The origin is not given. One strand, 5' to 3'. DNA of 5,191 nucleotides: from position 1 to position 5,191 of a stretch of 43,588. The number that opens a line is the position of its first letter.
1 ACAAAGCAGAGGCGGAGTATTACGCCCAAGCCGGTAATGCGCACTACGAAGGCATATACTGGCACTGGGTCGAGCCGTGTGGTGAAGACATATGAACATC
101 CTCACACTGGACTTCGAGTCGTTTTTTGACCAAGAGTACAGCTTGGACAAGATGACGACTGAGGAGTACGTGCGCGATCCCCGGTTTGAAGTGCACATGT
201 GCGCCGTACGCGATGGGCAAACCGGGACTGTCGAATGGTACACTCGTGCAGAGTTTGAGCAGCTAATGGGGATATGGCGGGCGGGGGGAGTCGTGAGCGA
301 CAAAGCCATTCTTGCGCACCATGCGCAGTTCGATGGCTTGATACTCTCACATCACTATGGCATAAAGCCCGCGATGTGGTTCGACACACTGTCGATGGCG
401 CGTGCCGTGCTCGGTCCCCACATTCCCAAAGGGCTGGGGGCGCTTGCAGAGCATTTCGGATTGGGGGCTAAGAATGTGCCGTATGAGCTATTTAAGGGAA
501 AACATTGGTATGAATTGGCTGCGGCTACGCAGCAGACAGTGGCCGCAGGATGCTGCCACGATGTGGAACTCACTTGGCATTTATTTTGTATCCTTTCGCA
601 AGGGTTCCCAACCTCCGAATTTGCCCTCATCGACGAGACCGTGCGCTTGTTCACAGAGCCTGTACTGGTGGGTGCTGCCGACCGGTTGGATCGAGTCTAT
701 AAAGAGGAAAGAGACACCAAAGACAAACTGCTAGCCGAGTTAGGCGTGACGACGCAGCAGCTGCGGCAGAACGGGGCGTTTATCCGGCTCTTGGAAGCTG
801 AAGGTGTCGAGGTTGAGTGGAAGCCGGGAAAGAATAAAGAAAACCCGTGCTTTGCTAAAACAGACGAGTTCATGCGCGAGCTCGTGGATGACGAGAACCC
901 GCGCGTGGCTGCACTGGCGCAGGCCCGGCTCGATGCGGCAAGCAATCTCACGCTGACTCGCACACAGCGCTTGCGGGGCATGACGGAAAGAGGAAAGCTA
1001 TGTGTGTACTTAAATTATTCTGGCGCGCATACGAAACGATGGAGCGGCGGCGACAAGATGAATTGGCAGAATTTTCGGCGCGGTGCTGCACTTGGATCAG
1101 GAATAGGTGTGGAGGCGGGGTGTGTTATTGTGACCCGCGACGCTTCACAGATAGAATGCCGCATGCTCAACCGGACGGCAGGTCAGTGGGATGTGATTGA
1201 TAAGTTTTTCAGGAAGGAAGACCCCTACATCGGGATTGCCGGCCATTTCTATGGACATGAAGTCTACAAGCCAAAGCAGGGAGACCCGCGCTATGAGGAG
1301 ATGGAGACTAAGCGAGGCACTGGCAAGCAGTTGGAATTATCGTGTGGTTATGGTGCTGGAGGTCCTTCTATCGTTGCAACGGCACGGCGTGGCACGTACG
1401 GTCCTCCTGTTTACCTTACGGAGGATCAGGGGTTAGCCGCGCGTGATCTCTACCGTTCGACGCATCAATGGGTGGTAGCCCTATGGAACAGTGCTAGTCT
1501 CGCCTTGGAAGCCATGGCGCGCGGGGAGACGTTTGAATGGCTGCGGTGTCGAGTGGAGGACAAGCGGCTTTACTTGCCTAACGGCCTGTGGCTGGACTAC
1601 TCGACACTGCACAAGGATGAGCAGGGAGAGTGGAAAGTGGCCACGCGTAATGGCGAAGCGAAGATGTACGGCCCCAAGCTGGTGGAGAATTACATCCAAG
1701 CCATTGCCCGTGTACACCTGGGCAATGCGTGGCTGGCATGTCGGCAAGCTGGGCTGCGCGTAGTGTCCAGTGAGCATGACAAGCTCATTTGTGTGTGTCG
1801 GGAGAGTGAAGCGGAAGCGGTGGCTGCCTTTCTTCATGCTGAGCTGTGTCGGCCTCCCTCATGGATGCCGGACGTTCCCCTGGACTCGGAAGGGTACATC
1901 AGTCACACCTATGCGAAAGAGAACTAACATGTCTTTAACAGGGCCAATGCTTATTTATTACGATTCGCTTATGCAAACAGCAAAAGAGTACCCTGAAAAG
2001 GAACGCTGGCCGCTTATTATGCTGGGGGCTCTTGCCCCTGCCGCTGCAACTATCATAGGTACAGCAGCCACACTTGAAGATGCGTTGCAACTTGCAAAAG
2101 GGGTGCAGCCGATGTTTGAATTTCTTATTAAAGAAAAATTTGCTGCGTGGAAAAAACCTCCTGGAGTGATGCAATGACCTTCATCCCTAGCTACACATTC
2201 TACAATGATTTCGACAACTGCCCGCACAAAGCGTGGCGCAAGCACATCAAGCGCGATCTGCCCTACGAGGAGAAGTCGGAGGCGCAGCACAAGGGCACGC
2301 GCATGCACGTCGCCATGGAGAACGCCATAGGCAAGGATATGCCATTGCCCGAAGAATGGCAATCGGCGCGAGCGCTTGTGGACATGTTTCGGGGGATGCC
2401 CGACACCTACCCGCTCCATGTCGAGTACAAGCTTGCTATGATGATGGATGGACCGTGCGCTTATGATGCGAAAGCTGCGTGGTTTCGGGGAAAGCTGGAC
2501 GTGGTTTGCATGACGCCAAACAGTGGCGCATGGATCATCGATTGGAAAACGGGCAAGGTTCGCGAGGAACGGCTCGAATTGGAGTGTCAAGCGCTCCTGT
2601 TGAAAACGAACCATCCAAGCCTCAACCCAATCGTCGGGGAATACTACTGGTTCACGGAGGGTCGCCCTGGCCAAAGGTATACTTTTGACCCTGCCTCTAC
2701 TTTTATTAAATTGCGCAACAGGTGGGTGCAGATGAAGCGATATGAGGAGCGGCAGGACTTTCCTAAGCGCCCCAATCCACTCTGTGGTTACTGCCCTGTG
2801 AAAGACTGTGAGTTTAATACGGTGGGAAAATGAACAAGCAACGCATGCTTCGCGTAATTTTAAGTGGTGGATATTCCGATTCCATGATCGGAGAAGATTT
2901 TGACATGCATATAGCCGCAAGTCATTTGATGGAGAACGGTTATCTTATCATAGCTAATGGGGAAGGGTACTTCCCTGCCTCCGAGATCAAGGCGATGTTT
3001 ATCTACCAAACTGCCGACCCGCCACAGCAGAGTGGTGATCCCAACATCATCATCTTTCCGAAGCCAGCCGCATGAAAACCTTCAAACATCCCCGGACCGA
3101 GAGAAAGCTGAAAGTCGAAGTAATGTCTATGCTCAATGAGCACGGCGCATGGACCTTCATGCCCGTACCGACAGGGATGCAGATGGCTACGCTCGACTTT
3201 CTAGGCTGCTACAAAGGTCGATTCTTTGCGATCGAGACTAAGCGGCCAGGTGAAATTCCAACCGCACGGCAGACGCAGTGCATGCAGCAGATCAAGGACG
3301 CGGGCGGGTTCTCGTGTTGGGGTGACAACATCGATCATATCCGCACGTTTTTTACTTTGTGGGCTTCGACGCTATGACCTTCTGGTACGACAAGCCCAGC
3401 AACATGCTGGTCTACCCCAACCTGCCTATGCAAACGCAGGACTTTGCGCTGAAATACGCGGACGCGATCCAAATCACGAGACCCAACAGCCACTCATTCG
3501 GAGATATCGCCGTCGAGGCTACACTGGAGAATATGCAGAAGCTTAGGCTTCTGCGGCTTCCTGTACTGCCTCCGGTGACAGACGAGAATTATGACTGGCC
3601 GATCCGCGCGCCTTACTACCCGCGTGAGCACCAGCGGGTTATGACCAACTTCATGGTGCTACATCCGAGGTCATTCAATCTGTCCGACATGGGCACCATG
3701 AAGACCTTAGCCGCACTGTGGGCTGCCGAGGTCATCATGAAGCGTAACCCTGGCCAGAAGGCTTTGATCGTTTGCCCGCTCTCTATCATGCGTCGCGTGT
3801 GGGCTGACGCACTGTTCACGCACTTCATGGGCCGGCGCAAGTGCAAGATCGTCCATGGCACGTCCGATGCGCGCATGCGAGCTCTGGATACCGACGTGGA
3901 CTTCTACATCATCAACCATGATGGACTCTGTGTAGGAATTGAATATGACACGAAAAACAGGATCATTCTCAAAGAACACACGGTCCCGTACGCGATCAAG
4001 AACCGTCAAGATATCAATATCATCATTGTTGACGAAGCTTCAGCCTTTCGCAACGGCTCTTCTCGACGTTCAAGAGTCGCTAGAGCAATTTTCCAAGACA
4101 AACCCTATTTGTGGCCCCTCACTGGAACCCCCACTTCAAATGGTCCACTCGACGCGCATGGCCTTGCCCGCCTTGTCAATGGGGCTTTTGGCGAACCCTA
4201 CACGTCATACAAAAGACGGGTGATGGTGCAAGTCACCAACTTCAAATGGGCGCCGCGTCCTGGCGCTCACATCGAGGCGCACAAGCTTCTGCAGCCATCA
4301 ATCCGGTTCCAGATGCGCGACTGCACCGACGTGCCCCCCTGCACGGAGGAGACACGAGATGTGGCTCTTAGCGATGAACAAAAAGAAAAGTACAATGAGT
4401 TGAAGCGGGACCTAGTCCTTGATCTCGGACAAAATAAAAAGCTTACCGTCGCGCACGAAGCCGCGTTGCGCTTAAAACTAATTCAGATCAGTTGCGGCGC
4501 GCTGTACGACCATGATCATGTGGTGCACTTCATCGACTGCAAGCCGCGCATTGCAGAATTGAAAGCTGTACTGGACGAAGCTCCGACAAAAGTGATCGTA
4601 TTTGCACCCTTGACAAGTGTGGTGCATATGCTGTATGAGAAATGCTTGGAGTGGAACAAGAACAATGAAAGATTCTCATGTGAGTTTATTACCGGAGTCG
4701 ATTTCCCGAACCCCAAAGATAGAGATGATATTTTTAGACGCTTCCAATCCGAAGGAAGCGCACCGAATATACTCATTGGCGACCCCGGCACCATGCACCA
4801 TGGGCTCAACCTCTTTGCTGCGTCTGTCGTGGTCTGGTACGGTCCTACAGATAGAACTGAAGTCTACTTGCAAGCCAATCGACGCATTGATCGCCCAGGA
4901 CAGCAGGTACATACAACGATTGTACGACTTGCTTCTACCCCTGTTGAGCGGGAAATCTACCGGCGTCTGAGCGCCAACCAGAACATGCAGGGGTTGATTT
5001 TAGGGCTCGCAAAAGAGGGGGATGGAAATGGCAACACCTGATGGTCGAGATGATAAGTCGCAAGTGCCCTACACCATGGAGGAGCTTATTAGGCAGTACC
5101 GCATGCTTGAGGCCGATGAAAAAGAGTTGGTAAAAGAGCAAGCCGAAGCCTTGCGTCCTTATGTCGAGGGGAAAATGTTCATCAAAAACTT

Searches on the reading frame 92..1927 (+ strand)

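Call 71: search_protein_families(library=phrogs, proteins=[window:92-1927:+], max_evalue=0.001)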
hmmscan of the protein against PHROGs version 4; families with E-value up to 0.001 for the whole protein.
window:92-1927:+ (611 aa): 4 families
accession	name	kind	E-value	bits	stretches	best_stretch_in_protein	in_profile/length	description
phrog_17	-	DNA, RNA and nucleotide metabolism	3.9e-54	185.2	1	1-610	670-1233/1445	DNA polymerase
phrog_7766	-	DNA, RNA and nucleotide metabolism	7.6e-23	81.9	1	451-610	12-186/186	DNA polymerase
phrog_10285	-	DNA, RNA and nucleotide metabolism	2.7e-17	63.8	1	341-610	52-321/321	DNA polymerase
phrog_192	-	DNA, RNA and nucleotide metabolism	0.00055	20.4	1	71-125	188-247/397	DNA polymerase exonuclease subunit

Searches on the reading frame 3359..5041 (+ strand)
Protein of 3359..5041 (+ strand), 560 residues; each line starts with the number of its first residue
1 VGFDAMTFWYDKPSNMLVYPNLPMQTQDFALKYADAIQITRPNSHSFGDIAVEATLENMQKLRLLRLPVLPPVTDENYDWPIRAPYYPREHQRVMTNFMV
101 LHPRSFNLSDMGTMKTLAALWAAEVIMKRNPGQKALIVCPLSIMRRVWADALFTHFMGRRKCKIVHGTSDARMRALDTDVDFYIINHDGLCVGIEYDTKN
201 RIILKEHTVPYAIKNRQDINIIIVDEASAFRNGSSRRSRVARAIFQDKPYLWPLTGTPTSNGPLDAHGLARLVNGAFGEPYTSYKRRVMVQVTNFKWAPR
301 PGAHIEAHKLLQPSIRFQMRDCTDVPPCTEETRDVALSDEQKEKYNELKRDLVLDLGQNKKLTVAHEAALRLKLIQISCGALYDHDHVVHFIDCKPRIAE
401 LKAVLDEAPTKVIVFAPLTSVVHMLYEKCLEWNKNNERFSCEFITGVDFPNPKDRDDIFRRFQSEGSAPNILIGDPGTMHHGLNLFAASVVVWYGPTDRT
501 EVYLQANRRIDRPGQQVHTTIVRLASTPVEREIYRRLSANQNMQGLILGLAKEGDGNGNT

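Call 71: search_protein_families(library=phrogs, proteins=[window:3359-5041:+], max_evalue=0.001)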
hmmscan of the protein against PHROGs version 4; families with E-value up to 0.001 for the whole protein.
window:3359-5041:+ (560 aa): 4 families
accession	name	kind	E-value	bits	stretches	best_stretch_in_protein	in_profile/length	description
phrog_62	-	DNA, RNA and nucleotide metabolism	4.3e-92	310.6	1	61-557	682-1142/1881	DNA helicase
phrog_16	-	DNA, RNA and nucleotide metabolism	5.6e-12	45.7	1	85-521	270-595/986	DNA helicase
phrog_11354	-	unknown function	6.7e-09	36.5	1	470-545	25-102/116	-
phrog_29996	-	unknown function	0.00025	20.1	1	105-529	745-1144/1189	-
